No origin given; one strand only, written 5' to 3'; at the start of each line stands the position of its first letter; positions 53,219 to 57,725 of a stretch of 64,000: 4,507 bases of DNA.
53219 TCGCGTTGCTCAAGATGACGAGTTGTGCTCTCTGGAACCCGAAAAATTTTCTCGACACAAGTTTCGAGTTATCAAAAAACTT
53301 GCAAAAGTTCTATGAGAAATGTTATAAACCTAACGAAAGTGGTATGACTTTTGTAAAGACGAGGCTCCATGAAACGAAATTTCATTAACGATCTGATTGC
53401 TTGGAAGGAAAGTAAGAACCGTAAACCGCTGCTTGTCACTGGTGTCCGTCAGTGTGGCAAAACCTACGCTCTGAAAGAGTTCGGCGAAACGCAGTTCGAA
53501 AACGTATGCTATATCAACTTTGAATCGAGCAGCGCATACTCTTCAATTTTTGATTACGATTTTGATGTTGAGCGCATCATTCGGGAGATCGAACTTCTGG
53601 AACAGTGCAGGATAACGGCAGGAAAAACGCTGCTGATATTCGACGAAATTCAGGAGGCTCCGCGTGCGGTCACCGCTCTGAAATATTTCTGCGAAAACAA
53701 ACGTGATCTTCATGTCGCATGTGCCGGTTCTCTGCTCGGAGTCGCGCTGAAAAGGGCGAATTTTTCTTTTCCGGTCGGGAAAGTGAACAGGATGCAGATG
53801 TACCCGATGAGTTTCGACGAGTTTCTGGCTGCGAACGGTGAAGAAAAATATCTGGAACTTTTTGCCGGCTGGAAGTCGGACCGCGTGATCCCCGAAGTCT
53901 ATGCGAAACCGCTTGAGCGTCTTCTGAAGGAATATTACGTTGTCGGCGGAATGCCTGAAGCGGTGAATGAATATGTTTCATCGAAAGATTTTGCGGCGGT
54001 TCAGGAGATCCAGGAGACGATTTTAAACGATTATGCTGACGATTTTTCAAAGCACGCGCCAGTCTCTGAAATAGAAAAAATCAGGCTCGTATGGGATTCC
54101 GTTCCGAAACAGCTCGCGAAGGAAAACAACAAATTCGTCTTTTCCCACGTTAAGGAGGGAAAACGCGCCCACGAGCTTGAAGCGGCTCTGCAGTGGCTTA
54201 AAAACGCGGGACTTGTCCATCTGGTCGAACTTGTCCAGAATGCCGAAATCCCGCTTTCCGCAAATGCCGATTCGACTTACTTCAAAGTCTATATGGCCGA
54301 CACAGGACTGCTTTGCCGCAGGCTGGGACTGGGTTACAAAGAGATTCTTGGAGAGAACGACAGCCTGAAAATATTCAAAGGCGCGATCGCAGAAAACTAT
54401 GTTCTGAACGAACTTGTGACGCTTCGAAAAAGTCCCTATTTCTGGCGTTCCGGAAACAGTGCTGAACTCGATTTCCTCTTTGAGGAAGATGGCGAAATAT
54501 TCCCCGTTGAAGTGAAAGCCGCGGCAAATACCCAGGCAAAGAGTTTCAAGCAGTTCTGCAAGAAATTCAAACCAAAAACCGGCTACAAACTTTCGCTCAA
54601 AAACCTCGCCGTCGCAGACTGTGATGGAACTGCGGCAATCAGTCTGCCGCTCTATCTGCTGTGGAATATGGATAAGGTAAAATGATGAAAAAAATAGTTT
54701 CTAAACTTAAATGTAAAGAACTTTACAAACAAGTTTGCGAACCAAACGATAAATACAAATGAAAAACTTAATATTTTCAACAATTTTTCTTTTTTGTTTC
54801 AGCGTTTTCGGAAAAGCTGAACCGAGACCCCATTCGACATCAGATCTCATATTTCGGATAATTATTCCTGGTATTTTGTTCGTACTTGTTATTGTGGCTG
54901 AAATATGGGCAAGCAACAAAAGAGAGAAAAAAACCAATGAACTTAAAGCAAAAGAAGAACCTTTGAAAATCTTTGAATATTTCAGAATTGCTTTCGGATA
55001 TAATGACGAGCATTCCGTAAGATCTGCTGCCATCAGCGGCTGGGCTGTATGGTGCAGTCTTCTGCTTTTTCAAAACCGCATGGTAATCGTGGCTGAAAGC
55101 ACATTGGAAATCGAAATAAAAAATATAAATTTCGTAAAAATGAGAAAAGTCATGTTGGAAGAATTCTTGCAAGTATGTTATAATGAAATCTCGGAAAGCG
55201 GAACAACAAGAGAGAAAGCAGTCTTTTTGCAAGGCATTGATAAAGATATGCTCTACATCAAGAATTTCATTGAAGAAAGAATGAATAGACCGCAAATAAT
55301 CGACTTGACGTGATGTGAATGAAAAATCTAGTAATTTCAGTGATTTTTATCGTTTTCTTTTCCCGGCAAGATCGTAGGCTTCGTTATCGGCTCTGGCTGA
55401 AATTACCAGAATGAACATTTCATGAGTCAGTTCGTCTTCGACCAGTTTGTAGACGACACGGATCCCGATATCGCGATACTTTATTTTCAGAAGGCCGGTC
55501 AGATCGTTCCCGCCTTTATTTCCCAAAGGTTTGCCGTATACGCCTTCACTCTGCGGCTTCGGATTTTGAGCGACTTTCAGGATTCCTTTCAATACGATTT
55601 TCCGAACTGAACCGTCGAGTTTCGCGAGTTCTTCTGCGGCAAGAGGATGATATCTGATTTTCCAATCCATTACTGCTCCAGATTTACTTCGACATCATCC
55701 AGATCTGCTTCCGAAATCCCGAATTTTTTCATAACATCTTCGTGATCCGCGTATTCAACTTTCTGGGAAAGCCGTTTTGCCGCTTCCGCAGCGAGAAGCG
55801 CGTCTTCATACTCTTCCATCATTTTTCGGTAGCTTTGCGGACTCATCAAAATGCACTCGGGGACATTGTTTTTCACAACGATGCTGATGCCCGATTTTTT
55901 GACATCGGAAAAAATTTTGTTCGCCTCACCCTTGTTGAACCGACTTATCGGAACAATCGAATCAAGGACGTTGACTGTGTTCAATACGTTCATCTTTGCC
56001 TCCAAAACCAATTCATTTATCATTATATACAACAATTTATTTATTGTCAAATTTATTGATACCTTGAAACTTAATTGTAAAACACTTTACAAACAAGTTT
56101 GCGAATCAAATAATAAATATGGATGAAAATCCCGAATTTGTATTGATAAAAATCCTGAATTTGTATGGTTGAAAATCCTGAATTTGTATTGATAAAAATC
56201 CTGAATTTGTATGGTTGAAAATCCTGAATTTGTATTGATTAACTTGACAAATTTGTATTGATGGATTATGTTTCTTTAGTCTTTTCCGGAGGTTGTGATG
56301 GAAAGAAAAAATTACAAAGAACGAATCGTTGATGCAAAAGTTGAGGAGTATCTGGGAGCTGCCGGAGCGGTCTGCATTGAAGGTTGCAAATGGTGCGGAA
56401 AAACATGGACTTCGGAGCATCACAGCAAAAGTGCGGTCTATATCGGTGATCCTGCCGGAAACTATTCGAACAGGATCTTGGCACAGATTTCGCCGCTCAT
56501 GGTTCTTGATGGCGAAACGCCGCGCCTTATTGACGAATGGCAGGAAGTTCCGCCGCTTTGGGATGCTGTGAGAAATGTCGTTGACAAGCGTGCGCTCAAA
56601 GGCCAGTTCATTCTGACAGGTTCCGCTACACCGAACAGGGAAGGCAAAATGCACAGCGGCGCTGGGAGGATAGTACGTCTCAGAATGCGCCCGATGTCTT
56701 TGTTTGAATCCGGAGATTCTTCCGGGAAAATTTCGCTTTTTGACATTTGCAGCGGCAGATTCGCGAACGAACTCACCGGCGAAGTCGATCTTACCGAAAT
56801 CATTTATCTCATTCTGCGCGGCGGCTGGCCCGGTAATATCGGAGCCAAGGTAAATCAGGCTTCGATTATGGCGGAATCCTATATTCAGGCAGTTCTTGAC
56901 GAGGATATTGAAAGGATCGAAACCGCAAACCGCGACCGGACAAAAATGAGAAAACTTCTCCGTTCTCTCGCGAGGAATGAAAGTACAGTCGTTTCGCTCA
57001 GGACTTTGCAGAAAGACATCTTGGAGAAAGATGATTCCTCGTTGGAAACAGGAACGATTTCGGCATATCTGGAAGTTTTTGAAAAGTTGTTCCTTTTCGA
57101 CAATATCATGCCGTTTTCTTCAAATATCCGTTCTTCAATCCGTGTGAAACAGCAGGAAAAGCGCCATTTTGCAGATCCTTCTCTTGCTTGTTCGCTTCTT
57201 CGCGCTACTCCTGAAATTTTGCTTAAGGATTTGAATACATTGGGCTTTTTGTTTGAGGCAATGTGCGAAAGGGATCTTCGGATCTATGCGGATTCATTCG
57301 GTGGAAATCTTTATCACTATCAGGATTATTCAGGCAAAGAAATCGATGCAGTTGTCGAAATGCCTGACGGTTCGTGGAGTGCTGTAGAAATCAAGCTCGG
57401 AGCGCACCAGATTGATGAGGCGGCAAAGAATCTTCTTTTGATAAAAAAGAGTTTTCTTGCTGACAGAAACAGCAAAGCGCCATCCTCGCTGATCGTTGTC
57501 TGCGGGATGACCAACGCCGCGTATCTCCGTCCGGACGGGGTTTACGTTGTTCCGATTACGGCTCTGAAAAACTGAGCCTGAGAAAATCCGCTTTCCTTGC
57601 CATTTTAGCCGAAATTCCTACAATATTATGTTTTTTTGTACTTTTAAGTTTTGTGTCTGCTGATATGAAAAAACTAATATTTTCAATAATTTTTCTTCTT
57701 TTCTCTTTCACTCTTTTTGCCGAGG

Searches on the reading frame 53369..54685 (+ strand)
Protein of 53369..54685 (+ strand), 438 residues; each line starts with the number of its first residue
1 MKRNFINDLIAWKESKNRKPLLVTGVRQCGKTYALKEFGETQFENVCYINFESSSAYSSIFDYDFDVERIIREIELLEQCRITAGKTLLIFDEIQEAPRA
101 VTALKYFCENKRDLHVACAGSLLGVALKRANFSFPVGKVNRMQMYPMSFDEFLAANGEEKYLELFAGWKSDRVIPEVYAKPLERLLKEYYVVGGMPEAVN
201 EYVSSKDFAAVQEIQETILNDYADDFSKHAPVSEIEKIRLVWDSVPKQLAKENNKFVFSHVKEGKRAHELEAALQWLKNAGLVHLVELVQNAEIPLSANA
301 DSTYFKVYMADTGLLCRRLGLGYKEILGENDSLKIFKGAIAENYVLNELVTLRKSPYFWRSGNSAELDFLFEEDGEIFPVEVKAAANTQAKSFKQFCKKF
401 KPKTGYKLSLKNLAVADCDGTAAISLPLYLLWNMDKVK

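Call 51: search_protein_families(library=pfam, proteins=[window:53369-54685:+], max_evalue=0.00001)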
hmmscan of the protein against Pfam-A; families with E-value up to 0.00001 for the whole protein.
window:53369-54685:+ (438 aa): 2 families
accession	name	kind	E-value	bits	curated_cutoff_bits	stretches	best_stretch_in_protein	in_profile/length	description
PF13635.12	DUF4143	-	8.5e-37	126.8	28.1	1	224-384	2-159/160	Domain of unknown function (DUF4143)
PF13173.12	AAA_14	-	4.2e-29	101.6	27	1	18-153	2-129/129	AAA domain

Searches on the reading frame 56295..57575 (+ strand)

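Call 51: search_protein_families(library=pfam, proteins=[window:56295-57575:+], max_evalue=0.00001)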
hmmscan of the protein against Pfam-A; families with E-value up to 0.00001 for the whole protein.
window:56295-57575:+ (426 aa): 2 families
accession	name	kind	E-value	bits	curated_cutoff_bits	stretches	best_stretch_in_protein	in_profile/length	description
PF13635.12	DUF4143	-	8.8e-31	107.2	28.1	1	203-368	2-159/160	Domain of unknown function (DUF4143)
PF13173.12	AAA_14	-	1.5e-11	44.9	27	1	25-138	4-127/129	AAA domain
